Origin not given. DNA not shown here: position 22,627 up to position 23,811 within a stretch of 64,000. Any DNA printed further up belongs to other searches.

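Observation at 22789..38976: Two paralogues of an uncharacterised internally duplicated protein, each next to a CoA ligase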

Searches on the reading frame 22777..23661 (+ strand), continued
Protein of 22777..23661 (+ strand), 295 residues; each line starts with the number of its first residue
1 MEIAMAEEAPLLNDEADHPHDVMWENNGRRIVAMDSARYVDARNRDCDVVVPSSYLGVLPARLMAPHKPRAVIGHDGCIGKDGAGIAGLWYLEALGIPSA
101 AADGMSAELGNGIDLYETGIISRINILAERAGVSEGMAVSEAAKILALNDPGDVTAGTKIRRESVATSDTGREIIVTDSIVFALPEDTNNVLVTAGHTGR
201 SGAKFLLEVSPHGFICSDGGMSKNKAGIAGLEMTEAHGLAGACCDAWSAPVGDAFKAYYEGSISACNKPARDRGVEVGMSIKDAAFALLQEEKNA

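Call 50: find_encoding_contigs(protein=P0388, flank=7000, max_places=1)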
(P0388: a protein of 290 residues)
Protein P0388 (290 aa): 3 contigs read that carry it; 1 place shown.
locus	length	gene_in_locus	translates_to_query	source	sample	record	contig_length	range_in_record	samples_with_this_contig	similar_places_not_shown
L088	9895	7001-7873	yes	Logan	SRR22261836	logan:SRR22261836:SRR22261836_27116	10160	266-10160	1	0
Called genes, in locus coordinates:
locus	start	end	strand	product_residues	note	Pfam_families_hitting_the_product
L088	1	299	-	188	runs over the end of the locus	?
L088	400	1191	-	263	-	PF09339:HTH_IclR, PF01614:IclR_C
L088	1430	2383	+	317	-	PF00497:SBP_bac_3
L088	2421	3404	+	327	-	PF00528:BPD_transp_1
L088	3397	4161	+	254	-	PF00005:ABC_tran, PF02463:SMC_N (faint), PF13191:AAA_16 (faint), PF13304:AAA_21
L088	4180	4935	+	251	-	PF01177:Asp_Glu_race (weak)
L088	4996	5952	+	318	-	PF00676:E1_dh, PF02775:TPP_enzyme_C (weak)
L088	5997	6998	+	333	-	PF02779:Transket_pyr, PF02780:Transketolase_C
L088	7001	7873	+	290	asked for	-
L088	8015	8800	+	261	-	PF00106:adh_short, PF08659:KR, PF13561:adh_short_C2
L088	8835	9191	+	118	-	PF11345:DUF3147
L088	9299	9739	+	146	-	-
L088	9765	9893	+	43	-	?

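Call 60: find_related_loci(query=A4, collection=metagenome_contigs, flank=6000)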
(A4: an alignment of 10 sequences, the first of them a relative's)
Query A4 (274 aa) in metagenome_contigs; peptide patterns used: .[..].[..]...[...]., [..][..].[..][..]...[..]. (x = any residue, [..] = any of these).
600 stretches matched a pattern (row limit reached: there are more); 508 encode a relative of the query (tblastn E <= 1e-3); the best 80 are kept; 80 distinct loci.
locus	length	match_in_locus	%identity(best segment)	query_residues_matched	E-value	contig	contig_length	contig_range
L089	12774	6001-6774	52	6-264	2e-71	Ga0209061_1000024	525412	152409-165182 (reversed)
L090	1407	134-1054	49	1-265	3e-75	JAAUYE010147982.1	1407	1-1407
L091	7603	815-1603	49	4-265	2e-69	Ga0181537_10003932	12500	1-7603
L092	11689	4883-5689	49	5-271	6e-69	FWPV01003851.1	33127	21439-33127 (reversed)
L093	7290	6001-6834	46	3-270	1e-68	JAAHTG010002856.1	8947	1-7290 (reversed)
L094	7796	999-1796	48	1-265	8e-68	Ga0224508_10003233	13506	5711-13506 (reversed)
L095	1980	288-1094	48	1-271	3e-69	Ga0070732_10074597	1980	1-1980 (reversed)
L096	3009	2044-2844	48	5-272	2e-67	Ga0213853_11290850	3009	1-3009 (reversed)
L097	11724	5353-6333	48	5-268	6e-67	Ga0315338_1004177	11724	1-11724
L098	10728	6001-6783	46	5-260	4e-67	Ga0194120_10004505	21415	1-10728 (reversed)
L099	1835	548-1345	48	2-267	4e-69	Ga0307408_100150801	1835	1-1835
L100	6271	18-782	48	6-264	1e-66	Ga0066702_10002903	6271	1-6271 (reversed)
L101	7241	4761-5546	47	1-261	1e-66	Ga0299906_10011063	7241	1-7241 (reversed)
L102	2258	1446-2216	49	6-261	3e-68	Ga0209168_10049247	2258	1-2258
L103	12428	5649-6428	49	6-268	1e-66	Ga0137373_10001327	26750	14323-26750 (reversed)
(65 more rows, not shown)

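Call 66: search_protein_families(library=ncbifam, proteins=[L081:8864-10579:+, L084:7837-9543:+, L088:4996-5952:+, L085:5380-6759:-, L071:3830-5869:+], max_evalue=1e-10)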
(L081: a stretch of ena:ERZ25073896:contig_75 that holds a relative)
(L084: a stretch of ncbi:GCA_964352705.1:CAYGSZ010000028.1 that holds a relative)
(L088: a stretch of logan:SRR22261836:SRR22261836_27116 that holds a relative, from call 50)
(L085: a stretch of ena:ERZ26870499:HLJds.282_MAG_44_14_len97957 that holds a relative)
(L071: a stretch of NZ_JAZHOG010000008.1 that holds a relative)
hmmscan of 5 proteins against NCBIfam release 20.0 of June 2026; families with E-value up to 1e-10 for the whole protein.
L081:8864-10579:+ (571 aa): 51 families (the best 25 are shown)
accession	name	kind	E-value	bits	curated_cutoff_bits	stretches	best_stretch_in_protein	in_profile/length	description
TIGR00118.1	acolac_lg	equivalog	1.2e-115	387.1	538.35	1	1-549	1-537/557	biosynthetic-type acetolactate synthase large subunit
NF004772.0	PRK06112.1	subfamily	1.4e-114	383.5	673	1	3-548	16-561/578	acetolactate synthase catalytic subunit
NF004919.0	PRK06276.1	equivalog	6.1e-108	361.6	866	1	1-555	1-548/582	acetolactate synthase large subunit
NF006052.0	PRK08199.1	subfamily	1.9e-104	350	539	1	2-549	9-540/559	thiamine pyrophosphate protein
NF004710.0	PRK06048.1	equivalog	4.8e-100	335.6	976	1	1-549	8-540/561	acetolactate synthase large subunit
NF006524.0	PRK08978.1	equivalog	2.7e-95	319.7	738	1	1-543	1-521/548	acetolactate synthase 2 catalytic subunit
NF005651.0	PRK07418.1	subfamily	2.6e-94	316.6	942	1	2-550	20-563/617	acetolactate synthase large subunit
NF005860.0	PRK07789.1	equivalog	3.5e-91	306.4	881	1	3-550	36-582/615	acetolactate synthase large subunit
NF006187.0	PRK08322.1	equivalog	1.7e-89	300.7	509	1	2-544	3-526/548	acetolactate synthase large subunit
NF005824.0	PRK07710.1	equivalog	2.3e-89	300.3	976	1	1-549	17-551/573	acetolactate synthase large subunit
NF005712.0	PRK07524.1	subfamily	1.4e-87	294.3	500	1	4-547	6-530/536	5-guanidino-2-oxopentanoate decarboxylase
NF005058.0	PRK06466.1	equivalog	6.3e-87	292.4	951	1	2-547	5-548/574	acetolactate synthase 3 large subunit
NF005039.0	PRK06456.1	equivalog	2e-86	290.7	868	1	2-552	3-550/572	acetolactate synthase large subunit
NF006016.1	PRK08155.1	equivalog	9.2e-86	288.4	870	1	1-546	3-532/554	acetolactate synthase large subunit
NF006122.0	PRK08266.1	subfamily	5.5e-85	285.9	571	1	1-550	4-528/543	hypothetical protein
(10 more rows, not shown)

L084:7837-9543:+ (568 aa): 51 families (the best 25 are shown)
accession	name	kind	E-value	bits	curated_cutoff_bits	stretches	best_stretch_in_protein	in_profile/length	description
NF004772.0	PRK06112.1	subfamily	1.3e-121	406.8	673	1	6-545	17-561/578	acetolactate synthase catalytic subunit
TIGR00118.1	acolac_lg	equivalog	3.8e-118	395.4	538.35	1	3-546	1-537/557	biosynthetic-type acetolactate synthase large subunit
NF004919.0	PRK06276.1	equivalog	1.1e-116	390.5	866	1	4-547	2-542/582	acetolactate synthase large subunit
NF004710.0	PRK06048.1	equivalog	4.4e-106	355.6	976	1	4-547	9-541/561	acetolactate synthase large subunit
NF006524.0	PRK08978.1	equivalog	1.6e-100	337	738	1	4-542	2-523/548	acetolactate synthase 2 catalytic subunit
NF006052.0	PRK08199.1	subfamily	4.5e-100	335.6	539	1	4-546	9-540/559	thiamine pyrophosphate protein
NF005860.0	PRK07789.1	equivalog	2.8e-98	329.8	881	1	3-547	34-582/615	acetolactate synthase large subunit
NF005651.0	PRK07418.1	subfamily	2.8e-97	326.4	942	1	3-547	19-563/617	acetolactate synthase large subunit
NF005039.0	PRK06456.1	equivalog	2.6e-94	316.8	868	1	4-546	3-547/572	acetolactate synthase large subunit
NF005824.0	PRK07710.1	equivalog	2.9e-93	313.1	976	1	3-547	17-552/573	acetolactate synthase large subunit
NF006187.0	PRK08322.1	equivalog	3.6e-91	306.3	509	1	7-543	6-528/548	acetolactate synthase large subunit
NF006016.1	PRK08155.1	equivalog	1e-90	304.8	870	1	2-546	2-535/554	acetolactate synthase large subunit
NF005584.0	PRK07282.1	equivalog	3.4e-89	299.9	970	1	4-547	11-544/566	acetolactate synthase large subunit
NF006122.0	PRK08266.1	subfamily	9.3e-89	298.3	571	1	3-547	4-528/543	hypothetical protein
NF005712.0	PRK07524.1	subfamily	1.1e-87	294.8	500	1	5-543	5-529/536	5-guanidino-2-oxopentanoate decarboxylase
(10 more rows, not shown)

L088:4996-5952:+ (318 aa): 2 families
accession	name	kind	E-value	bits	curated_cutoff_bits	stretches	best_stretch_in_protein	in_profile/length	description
TIGR03182.1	PDH_E1_alph_y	equivalog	3.4e-88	295.6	393.85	1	8-312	5-307/315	pyruvate dehydrogenase (acetyl-transferring) E1 component subunit alpha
TIGR03181.1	PDH_E1_alph_x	equivalog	8.5e-59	199.1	411.35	1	8-312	27-320/341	pyruvate dehydrogenase (acetyl-transferring) E1 component subunit alpha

L085:5380-6759:- (459 aa): 0 families

L071:3830-5869:+ (679 aa): 3 families
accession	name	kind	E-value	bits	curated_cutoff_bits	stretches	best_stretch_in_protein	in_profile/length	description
NF050156.1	CapLactmsAlpCapA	equivalog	9.9e-122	407.5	1000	1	4-668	2-677/689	caprolactamase subunit alpha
NF042975.2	AcphenoCarb_ApcC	equivalog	8.4e-59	199.4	1500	1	5-667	11-700/733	acetophenone carboxylase subunit gamma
NF042960.1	AcphenoCarb_ApcA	equivalog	5.2e-41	140.6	1250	1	132-665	120-644/658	acetophenone carboxylase subunit alpha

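Call 77: search_protein_families(library=pfam, proteins=[L023:6883-8205:+, L023:3586-4566:+, L023:4570-5079:-, L058:4868-5884:+, P0276, P0244, L085:5380-6759:-], max_evalue=0.001)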
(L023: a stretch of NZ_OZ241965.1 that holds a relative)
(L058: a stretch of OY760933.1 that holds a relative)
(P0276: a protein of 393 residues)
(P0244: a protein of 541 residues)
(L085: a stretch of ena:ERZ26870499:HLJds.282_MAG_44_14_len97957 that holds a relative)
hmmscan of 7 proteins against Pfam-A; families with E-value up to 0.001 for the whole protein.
L023:6883-8205:+ (440 aa): 3 families
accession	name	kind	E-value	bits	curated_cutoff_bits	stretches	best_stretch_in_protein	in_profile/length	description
PF01979.26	Amidohydro_1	-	1.9e-32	113.3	25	1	58-409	1-345/345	Amidohydrolase family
PF07969.17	Amidohydro_3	-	2.4e-14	54.1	29.7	2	209-409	262-471/472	Amidohydrolase family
PF22039.1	HUTI_composite_bact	-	0.00089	19.3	25.5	1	27-40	2-15/26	Imidazolonepropionase-like composite domain, bacteria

L023:3586-4566:+ (326 aa): 1 family
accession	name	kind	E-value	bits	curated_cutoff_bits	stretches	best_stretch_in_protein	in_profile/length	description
PF04909.20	Amidohydro_2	-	4.2e-31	109.2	26.4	1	5-315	1-264/289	Amidohydrolase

L023:4570-5079:- (169 aa): 2 families
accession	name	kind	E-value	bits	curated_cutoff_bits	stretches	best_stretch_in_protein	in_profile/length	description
PF13577.12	SnoaL_4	-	1.8e-30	106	24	1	17-140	1-125/126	SnoaL-like domain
PF12680.13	SnoaL_2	-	7.6e-05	23.7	27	1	35-106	7-76/102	SnoaL-like domain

L058:4868-5884:+ (338 aa): 1 family
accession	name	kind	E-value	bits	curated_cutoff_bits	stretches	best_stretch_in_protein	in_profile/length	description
PF04909.20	Amidohydro_2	-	1.3e-29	104.4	26.4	1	8-318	1-264/289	Amidohydrolase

P0276 (393 aa): 1 family
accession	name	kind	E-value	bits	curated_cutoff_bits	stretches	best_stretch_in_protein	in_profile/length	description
PF02627.25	CMD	-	1.5e-07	31.8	23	1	302-369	1-67/84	Carboxymuconolactone decarboxylase family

P0244 (541 aa): 1 family
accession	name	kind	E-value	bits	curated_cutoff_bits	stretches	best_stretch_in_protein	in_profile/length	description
PF02627.25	CMD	-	1e-09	38.7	23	1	456-528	3-75/84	Carboxymuconolactone decarboxylase family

L085:5380-6759:- (459 aa): 0 families
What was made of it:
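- Fusion to CMD domains rather than to the supposed client enzymes (call 77).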
